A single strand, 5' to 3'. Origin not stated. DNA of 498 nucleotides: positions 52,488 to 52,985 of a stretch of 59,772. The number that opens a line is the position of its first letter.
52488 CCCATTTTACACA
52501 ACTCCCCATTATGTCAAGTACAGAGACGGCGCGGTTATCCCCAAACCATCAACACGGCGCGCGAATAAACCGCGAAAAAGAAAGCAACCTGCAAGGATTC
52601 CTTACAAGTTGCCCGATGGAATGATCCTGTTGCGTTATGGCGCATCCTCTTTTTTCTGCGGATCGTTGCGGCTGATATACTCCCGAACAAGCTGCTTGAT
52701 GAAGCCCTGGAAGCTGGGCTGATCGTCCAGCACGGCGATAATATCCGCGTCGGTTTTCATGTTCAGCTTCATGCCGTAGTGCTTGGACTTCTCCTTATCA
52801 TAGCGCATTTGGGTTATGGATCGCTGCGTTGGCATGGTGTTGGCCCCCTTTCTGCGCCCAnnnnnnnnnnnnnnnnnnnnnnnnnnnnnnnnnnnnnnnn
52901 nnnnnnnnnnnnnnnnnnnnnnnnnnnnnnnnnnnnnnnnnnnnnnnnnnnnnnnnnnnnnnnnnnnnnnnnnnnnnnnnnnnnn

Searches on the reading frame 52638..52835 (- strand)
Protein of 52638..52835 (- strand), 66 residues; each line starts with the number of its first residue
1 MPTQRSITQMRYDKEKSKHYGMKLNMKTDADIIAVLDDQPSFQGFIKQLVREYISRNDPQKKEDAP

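Call 12: search_protein_families(library=pfam, max_evalue=0.01, proteins=[window:52638-52835:-])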
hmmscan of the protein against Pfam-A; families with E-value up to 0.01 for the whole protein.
window:52638-52835:- (66 aa): 0 families

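Call 13: search_protein_families(library=phrogs, max_evalue=0.01, proteins=[window:52638-52835:-])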
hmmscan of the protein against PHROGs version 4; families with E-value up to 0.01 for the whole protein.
window:52638-52835:- (66 aa): 1 family
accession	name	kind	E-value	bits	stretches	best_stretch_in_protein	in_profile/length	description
phrog_18970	-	unknown function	0.0063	17.7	1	19-58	54-93/121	-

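Call 22: find_related_loci(query=window:52638-52835:-, collection=viral_contigs, flank=10000)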
Query window:52638-52835:- (66 aa) in viral_contigs; peptide patterns used: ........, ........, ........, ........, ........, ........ (x = any residue, [..] = any of these).
17 stretches matched a pattern; 3 encode a relative of the query (tblastn E <= 1e-3); 3 distinct loci.
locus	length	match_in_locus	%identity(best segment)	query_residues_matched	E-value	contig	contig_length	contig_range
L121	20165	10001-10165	45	8-57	4e-9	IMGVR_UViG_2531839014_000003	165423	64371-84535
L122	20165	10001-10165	45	8-57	9e-9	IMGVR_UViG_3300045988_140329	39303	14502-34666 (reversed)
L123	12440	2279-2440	39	8-61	2e-8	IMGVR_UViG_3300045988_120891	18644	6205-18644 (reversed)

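Call 23: find_homologous_proteins(query=window:52638-52835:-, max_evalue=0.001)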
Query window:52638-52835:- (66 aa): 12 proteins with E <= 0.001 among 12 candidates.
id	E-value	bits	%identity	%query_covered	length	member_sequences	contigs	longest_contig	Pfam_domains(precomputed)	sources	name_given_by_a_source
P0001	1.1e-35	137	98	100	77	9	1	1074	-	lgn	-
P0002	4.0e-28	114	86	95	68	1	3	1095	-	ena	-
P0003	5.5e-28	113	93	85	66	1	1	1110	-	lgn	-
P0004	8.4e-28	113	96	83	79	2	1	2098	-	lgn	-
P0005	2.3e-27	111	95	83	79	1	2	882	-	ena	-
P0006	3.9e-27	111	93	83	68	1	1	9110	-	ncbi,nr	ncbi:MAG: hypothetical protein IKN04_17840 [Clostridia bacterium]|nr:hypothetical protein [Clostridi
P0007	6.5e-27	110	93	83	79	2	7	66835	-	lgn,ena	-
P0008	6.9e-27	110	83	95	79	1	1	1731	-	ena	-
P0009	3.3e-22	95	75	95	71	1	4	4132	-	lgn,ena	-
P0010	1.3e-18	84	63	100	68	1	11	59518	-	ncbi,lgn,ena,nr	ncbi:MAG: hypothetical protein IKO25_08945 [Clostridia bacterium]|nr:hypothetical protein [Clostridi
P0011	6.7e-17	78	80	70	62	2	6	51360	-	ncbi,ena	-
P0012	4.5e-16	76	69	77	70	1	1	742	-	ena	-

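Call 24: find_encoding_contigs(protein=P0007, flank=10000, max_places=4)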
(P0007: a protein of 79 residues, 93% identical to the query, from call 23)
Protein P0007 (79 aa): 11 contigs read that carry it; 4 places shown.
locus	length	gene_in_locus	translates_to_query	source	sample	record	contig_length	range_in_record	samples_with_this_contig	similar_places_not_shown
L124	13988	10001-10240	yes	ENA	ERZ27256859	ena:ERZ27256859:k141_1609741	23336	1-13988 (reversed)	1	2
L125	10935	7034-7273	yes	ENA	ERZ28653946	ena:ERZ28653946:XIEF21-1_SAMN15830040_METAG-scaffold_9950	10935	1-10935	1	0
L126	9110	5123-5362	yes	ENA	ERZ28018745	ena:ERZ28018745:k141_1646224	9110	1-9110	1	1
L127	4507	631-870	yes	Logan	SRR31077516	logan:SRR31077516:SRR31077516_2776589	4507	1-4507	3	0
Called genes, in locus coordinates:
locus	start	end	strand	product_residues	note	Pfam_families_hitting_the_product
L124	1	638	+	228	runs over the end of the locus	-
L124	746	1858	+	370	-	PF00589:Phage_integrase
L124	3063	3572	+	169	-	PF00226:DnaJ (faint)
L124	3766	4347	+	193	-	-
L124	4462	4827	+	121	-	PF26991:DUF8317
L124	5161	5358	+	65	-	-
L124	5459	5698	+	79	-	-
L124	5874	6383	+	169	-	-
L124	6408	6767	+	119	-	-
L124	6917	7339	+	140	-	-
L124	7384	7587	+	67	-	-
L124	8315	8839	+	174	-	-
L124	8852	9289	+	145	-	-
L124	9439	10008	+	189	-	-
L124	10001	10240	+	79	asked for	-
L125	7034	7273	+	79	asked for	-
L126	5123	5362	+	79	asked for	-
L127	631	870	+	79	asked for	-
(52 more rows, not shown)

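Call 25: find_encoding_contigs(protein=P0010, flank=10000, max_places=4)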
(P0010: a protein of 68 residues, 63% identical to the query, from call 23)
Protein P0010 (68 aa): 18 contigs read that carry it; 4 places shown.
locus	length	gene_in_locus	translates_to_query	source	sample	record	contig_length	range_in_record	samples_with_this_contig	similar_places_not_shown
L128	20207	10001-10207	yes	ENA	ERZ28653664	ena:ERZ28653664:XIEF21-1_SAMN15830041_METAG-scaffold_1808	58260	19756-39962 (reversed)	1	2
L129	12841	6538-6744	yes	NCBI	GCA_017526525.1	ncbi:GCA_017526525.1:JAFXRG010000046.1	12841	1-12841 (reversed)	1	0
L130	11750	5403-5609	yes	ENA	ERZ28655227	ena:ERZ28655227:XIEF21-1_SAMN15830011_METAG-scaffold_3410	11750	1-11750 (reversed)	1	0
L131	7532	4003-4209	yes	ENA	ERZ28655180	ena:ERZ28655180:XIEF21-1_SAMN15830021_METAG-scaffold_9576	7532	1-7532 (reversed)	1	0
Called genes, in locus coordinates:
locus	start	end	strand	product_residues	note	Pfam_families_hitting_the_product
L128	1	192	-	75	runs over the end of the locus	-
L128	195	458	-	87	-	-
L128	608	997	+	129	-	PF12844:HTH_19, PF13560:HTH_31, PF01381:HTH_3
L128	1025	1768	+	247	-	-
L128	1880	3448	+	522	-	PF00239:Resolvase, PF07508:Recombinase, PF13408:Zn_ribbon_recom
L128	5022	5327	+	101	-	-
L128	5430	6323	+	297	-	PF08401:ArdcN, PF18818:MPTase-PolyVal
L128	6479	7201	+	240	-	-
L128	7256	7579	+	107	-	-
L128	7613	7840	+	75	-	-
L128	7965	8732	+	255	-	-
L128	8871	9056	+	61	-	-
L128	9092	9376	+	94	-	-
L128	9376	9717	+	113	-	-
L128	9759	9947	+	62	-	-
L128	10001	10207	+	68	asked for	-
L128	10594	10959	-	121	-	-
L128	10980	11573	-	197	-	PF00589:Phage_integrase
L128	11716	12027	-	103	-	-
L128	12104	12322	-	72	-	-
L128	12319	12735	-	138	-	PF09682:Phage_holin_6_1 (weak)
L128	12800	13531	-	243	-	PF06347:SH3_4, PF08239:SH3_3 (weak)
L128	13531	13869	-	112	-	-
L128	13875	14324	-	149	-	-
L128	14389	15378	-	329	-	PF13495:Phage_int_SAM_4 (weak), PF00589:Phage_integrase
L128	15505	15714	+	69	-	PF13443:HTH_26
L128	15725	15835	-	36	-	-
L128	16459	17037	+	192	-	PF00657:Lipase_GDSL, PF13472:Lipase_GDSL_2, PF17182:OSK (weak)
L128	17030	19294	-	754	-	PF13472:Lipase_GDSL_2 (weak)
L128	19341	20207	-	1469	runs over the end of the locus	PF13385:Laminin_G_3 (faint)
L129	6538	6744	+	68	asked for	-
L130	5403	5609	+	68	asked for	-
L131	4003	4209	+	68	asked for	-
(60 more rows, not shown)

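Call 26: find_encoding_contigs(protein=P0011, flank=10000, max_places=4)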
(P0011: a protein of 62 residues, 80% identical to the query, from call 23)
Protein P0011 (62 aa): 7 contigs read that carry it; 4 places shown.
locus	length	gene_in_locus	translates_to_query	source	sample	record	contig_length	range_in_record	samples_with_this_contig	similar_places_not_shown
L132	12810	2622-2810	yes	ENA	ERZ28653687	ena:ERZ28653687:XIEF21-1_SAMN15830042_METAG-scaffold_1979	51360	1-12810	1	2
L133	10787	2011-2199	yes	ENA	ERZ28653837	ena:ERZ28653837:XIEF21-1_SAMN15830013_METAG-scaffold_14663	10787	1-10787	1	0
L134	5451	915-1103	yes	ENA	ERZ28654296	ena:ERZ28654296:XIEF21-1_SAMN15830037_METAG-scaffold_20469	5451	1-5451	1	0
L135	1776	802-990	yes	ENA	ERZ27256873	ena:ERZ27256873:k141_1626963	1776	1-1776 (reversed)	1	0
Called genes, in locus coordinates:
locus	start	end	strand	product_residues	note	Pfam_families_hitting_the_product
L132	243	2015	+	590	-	PF07881:Fucose_iso_N1, PF07882:Fucose_iso_N2, PF02952:Fucose_iso_C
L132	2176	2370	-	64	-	-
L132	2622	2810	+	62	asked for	-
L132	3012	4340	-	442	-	PF00990:GGDEF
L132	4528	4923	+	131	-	-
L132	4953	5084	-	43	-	-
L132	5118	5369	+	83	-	PF00563:EAL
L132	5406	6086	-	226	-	PF13302:Acetyltransf_3 (weak)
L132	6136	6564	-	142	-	PF11457:DUF3021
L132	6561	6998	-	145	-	PF04397:LytTR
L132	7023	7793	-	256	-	-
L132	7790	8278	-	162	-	-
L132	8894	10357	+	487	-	PF04616:Glyco_hydro_43, PF17851:GH43_C2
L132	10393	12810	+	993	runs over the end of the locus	PF01547:SBP_bac_1, PF13416:SBP_bac_8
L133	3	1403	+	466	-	?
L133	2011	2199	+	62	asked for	-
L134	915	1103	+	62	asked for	-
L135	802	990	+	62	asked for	-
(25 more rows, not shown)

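Call 34: search_solved_structures(query=A1, max_evalue=10, show_alignments=2)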
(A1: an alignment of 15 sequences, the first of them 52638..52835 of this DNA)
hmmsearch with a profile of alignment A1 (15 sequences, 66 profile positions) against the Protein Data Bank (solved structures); distinct sequences matched with E-value up to 10: 2.
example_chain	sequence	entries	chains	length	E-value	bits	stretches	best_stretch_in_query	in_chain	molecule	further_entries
6iya_A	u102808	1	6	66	0.43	13.7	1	26-64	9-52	Transcriptional regulator CopG family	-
7etr_A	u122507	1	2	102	1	12.6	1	26-64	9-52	Transcriptional regulator CopG family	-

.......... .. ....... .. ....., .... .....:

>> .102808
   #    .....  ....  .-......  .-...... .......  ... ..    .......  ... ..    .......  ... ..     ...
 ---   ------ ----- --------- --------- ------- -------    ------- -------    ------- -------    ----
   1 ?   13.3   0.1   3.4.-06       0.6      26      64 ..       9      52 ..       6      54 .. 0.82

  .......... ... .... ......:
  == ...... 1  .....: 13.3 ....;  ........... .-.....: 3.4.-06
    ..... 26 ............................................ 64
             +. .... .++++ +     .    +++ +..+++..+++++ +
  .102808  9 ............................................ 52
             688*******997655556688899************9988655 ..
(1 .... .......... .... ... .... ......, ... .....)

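Call 35: search_protein_families(library=pfam, alignment_id=A1, max_evalue=10)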
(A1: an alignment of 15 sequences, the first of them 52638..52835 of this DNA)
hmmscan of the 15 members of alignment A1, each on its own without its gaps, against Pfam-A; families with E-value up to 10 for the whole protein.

A. member 1, window:52638-52835:- (66 aa): 0 families

B. families by the number of members that match (of 15 scanned): 1 family
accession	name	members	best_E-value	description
PF04929.17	Herpes_DNAp_acc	1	0.24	Herpes DNA replication accessory factor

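Call 39: find_related_loci(query=A1, collection=viral_contigs, flank=10000)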
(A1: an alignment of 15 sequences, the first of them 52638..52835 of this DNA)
Query A1 (66 aa) in viral_contigs; peptide patterns used: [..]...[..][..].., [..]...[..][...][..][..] (x = any residue, [..] = any of these).
126 stretches matched a pattern; 29 encode a relative of the query (tblastn E <= 1e-3); 29 distinct loci.
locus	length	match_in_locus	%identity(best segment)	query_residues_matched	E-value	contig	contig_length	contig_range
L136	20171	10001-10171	72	1-57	3e-25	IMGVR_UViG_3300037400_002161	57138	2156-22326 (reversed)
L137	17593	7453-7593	55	11-57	2e-14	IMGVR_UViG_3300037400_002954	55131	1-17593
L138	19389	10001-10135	53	8-52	1e-12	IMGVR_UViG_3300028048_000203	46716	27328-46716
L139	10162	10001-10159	43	1-52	2e-11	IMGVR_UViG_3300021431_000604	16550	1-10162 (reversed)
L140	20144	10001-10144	46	9-56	2e-11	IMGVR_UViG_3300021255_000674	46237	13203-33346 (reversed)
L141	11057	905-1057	43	8-58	1e-10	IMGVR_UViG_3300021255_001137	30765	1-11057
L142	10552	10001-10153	47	6-56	1e-10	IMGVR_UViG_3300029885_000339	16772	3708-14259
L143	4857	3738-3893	46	5-56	1e-10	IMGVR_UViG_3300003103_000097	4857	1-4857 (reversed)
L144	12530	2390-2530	53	11-57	1e-10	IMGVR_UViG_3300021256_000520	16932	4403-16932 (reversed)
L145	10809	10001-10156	46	5-56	1e-10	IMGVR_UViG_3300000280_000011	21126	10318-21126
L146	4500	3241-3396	46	5-56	1e-10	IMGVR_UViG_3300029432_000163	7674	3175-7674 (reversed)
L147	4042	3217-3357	47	5-51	2e-10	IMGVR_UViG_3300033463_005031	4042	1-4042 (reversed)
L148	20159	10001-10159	42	1-52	4e-10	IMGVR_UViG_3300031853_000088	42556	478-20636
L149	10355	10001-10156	44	5-56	8e-10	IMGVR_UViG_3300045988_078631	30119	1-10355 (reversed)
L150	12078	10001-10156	44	1-51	1e-9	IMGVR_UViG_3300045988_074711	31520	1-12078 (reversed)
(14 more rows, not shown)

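Call 44: predict_structure(alignment_id=A2)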
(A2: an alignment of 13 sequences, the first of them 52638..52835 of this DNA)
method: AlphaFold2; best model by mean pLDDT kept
length: 66 residues; sequences in the alignment: 13
mean_pLDDT: 66.4   pTM: 0.27
mean pLDDT of the five models: 66.4, 65.6, 65.4, 62.8, 60.7
residues with pLDDT >= 90: 0; 70-90: 27; 50-70: 35; < 50: 4
segments of 3 or more residues with pLDDT < 50: 64-66
pLDDT, mean of each block of 10 residues (from residue 1): 64 65 61 68 75 75 51
secondary structure, 60 per line:
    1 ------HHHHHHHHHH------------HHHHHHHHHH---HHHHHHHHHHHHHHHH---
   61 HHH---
elements in order: H7-16 H29-38 H42-57

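Call 48: fold_search(model_id=the predicted structure, library=pdb)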
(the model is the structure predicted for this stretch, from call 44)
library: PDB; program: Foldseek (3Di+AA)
matches with E <= 10: 0; with E <= 0.001: 0
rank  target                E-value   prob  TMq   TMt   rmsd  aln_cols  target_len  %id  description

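Call 58: search_dna_similar(query=window:52638-52835:-, collection=phages, mode=protein, max_evalue=0.01, max_rows=25)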
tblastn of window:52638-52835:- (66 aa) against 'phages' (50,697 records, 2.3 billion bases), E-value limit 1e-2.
Records with a match: 2; places in all: 2; records where one place covers at least 80% of the query: 1.
Best place of each record, by identity: <60% 2.
By first word of the organism name: bajarodino 1; Butyrivibrio 1.
By host as written in the record: Peromyscus fraterculus 1; Butyrivibrio fibrisolvens DSM 3071 1.
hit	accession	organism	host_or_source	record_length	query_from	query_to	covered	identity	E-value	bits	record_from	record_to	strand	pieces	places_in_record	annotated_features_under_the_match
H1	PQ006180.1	bajarodino virus 18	Peromyscus fraterculus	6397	5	55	77%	47.1%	5e-5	44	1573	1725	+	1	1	hypothetical protein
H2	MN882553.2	Butyrivibrio virus Ceridwen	Butyrivibrio fibrisolvens DSM 3071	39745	1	54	82%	43.3%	4e-4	41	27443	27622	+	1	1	hypothetical protein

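Call 59: search_dna_similar(query=window:52638-52835:-, collection=plasmids, mode=protein, max_evalue=0.01, max_rows=25)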
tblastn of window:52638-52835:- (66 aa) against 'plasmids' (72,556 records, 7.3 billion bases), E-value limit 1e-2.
Records with a match: 1; places in all: 1; records where one place covers at least 80% of the query: 1.
Best place of each record, by identity: <60% 1.
By first word of the organism name: uncultured 1.
By predicted mobility (MOB-suite, as given by PLSDB): non-mobilizable 1.
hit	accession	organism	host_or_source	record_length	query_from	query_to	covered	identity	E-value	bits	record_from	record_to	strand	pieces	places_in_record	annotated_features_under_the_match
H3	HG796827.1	uncultured bacterium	-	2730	5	59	83%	45.5%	3e-7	52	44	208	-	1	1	CDS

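Call 60: get_annotated_region(hit=H2, flank=7000)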
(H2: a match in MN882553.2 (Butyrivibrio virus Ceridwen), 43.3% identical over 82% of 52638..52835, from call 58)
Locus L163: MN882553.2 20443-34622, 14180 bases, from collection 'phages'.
description: Butyrivibrio virus Ceridwen, complete genome.
organism: Butyrivibrio virus Ceridwen (NCBI taxid 2696359)
taxonomy: Viruses; Duplodnaviria; Heunggongvirae; Uroviricota; Caudoviricetes
host: Butyrivibrio fibrisolvens DSM 3071; source: -; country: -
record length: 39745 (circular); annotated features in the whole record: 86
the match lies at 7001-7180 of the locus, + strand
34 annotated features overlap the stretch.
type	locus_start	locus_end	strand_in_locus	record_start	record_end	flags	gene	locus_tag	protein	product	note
CDS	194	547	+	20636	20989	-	-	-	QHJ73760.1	hypothetical protein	Hypothetical coding region with unknown function. ORF predicted by GeneMarkS-2, Glimmer3, Phanotate-v1.1.2, ...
CDS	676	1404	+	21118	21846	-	-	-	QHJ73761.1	hypothetical protein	Pfam endo-beta-N-acetylglucosaminidase domain 17-157bp (PF01832.20), putative peptidoglycan binding domain 1 184-239bp ...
regulatory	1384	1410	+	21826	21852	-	-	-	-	promoter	promoter predicted by PhagePromoter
CDS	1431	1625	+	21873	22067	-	-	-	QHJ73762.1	hypothetical protein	Hypothetical coding region with unknown function. ORF predicted by GeneMarkS-2, Glimmer3, Phanotate-v1.1.2, ...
CDS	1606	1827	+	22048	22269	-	-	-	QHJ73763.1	hypothetical protein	Hypothetical coding region with unknown function. ORF predicted by Phanotate-v1.1.2, Prodigal-v2.6.3, starting with ...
regulatory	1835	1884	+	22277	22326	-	-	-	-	terminator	Predicted by FindTerm v2.8.1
CDS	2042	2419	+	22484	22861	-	-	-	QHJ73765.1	hypothetical protein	Similar to unchracterised hypothetical protein in Geobacillus phage GBK2 (VOG5369, YP_009010506.1). ORF predicted by ...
CDS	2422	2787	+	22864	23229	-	-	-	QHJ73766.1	hypothetical protein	Hypothetical coding region with unknown function. ORF predicted by GeneMarkS-2, Glimmer3, Phanotate-v1.1.2, ...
CDS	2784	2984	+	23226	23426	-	-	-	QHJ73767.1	hypothetical protein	Hypothetical coding region with unknown function. ORF predicted by GeneMarkS-2, Phanotate-v1.1.2, Prodigal-v2.6.3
CDS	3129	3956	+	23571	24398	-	-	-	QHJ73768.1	hypothetical protein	Hypothetical coding region with unknown function. ORF predicted by GeneMarkS-2, Phanotate-v1.1.2, Prodigal-v2.6.3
CDS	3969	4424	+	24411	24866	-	-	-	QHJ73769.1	hypothetical protein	Hypothetical coding region with unknown function. ORF predicted by GeneMarkS-2, Glimmer3, Phanotate-v1.1.2, ...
regulatory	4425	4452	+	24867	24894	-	-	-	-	promoter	promoter predicted by PhagePromoter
CDS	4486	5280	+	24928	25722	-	-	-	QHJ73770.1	hypothetical protein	Similar to uncharacterised hypothetical protein in Acinetobacter phage AP22 (1187128.I2GUC6_9CAUD, YP_006383769.1). ORF ...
CDS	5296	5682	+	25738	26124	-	-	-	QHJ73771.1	hypothetical protein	Hypothetical coding region with unknown function. ORF predicted by GeneMarkS-2, Glimmer3, Phanotate-v1.1.2, ...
CDS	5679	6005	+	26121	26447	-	-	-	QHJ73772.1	hypothetical protein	Hypothetical coding region with unknown function. ORF predicted by GeneMarkS-2, Glimmer3, Phanotate-v1.1.2, ...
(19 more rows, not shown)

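Call 77: search_protein_families(library=pfam, max_evalue=0.001, proteins=[L136:3346-3681:+, L136:3787-4530:+, L136:4619-5233:+, L136:5310-6059:+, L136:6491-7747:+, L136:7811-8116:+, L136:8431-9150:+, L136:9644-9949:+, L128:6479-7201:+, L128:7965-8732:+])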
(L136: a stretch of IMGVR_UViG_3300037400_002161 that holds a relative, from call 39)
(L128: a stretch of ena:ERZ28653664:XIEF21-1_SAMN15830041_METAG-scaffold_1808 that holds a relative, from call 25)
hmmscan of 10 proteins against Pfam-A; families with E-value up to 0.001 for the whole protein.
L136:3346-3681:+ (111 aa): 0 families

L136:3787-4530:+ (247 aa): 0 families

L136:4619-5233:+ (204 aa): 0 families

L136:5310-6059:+ (249 aa): 1 family
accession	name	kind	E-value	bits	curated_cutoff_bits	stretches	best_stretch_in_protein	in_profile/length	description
PF00533.33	BRCT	-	0.00045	20.8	21.3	1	174-234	4-64/78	BRCA1 C Terminus (BRCT) domain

L136:6491-7747:+ (418 aa): 1 family
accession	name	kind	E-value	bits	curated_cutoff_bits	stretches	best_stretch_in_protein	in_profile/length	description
PF12083.13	DUF3560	-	1.2e-07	32.3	27.2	1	88-199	3-113/124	Domain of unknown function (DUF3560)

L136:7811-8116:+ (101 aa): 0 families

L136:8431-9150:+ (239 aa): 2 families
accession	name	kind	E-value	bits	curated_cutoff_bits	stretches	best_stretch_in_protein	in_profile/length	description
PF10979.13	DUF2786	-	6.8e-15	55.2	23.9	1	4-41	2-40/40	Protein of unknown function (DUF2786)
PF23771.1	DUF7168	-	2e-13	50.7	25.5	1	58-191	9-133/140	Domain of unknown function (DUF7168)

L136:9644-9949:+ (101 aa): 0 families

L128:6479-7201:+ (240 aa): 1 family
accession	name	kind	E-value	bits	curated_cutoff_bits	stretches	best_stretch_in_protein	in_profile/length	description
PF12960.12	DUF3849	-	1.3e-06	28.9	25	1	41-117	46-120/123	Protein of unknown function (DUF3849)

L128:7965-8732:+ (255 aa): 0 families

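Call 94: search_protein_representatives(alignment_id=A2)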
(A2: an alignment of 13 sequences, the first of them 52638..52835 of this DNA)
Query: 13 sequences, 68 profile positions. Proteins with E-value up to 0.001 (for the whole library): 2092; up to 1e-10: 173; up to 1e-30: 0. The best 150 are listed.
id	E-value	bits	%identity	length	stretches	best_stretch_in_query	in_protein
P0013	1.3e-30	121.3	-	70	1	1-65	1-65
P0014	6.5e-23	96.6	-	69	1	1-61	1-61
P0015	4.5e-22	93.9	-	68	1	12-67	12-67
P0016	4.1e-20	87.6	-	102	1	1-58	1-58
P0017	7.7e-20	86.7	-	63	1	1-59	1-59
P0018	7.5e-19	83.6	-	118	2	6-57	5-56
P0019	8.5e-19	83.4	-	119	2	10-65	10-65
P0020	1.8e-18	82.3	-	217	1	1-64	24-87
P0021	1.7e-17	79.2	-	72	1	1-61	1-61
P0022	1.9e-17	79.0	-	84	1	1-64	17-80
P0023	8.0e-17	77.1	-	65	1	1-62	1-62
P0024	2.2e-16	75.7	-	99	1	1-62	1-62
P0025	3.4e-16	75.0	-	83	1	1-55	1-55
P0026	1.2e-15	73.3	-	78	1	1-59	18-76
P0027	2.6e-15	72.3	-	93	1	1-58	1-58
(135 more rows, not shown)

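Call 96: search_solved_structures(query=A4, max_evalue=10, show_alignments=3)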
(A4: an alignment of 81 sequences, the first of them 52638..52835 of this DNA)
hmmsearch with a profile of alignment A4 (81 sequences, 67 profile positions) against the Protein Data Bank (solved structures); distinct sequences matched with E-value up to 10: 2.
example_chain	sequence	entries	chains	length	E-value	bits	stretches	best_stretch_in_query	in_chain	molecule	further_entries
11he_L6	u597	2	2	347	0.38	13.7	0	28-49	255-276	large ribosomal subunit protein eL6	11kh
7k36_H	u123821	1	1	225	0.83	12.6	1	37-57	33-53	MOB-like protein phocein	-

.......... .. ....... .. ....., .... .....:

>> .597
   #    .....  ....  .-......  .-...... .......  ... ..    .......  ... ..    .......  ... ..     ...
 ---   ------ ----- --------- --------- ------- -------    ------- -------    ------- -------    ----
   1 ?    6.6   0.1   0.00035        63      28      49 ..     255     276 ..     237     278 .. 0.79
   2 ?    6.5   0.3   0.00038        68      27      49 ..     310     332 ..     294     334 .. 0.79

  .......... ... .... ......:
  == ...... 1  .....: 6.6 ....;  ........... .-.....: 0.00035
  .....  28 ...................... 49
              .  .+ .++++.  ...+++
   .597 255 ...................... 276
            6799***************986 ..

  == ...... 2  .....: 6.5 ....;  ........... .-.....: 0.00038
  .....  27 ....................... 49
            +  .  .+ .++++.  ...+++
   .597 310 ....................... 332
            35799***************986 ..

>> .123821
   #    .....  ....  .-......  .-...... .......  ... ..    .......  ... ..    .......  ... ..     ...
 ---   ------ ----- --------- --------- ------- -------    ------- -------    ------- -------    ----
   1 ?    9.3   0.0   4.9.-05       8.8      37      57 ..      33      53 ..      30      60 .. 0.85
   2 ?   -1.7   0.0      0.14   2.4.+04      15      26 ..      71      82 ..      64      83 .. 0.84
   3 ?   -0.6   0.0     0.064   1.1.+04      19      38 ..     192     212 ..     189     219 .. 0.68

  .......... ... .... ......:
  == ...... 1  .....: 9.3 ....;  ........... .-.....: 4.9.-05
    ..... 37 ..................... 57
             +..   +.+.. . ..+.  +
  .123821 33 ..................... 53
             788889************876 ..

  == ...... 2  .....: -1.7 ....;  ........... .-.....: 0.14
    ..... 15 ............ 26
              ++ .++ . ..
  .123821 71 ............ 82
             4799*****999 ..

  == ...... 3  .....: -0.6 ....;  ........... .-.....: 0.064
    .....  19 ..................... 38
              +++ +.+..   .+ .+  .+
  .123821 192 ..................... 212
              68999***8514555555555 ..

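Call 100: find_homologous_proteins(query=A4, max_evalue=0.00001)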
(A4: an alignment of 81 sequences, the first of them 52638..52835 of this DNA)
Query A4 (81 sequences) (66 aa, profile of the alignment): 5309 proteins with E <= 0.00001 among 7146 candidates; the best 120 are listed.
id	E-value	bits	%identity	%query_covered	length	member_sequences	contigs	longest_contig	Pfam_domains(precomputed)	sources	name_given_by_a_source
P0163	1.9e-32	128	40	80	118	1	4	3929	-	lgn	-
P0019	2.0e-30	122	46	70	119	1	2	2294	-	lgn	-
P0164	8.5e-27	110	61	95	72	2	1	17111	-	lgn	-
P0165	1.7e-26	109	63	86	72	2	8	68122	-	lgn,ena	-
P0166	6.7e-26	108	56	92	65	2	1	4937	-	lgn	-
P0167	7.4e-26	107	56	97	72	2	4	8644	-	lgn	-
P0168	8.4e-26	107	47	94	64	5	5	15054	-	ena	-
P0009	9.7e-26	107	75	95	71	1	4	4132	-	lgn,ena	-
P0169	1.1e-25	107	67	77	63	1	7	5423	-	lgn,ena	-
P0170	1.1e-25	107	62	95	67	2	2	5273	-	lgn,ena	-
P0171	1.2e-25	107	48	97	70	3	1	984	-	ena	-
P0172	1.2e-25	107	63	86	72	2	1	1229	-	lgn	-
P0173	2.4e-25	106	56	86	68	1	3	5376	-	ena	-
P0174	2.6e-25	106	63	97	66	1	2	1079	-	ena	-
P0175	2.7e-25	106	44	95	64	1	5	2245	-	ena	-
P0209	1.8e-24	103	63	97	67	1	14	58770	-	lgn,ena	-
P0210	1.9e-24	103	64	89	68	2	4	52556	-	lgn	-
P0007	2.8e-24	102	93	83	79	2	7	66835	-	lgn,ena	-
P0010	5.7e-24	101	63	100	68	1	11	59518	-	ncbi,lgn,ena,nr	ncbi:MAG: hypothetical protein IKO25_08945 [Clostridia bacterium]|nr:hypothetical protein [Clostridi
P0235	8.8e-24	101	71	77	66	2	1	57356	-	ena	-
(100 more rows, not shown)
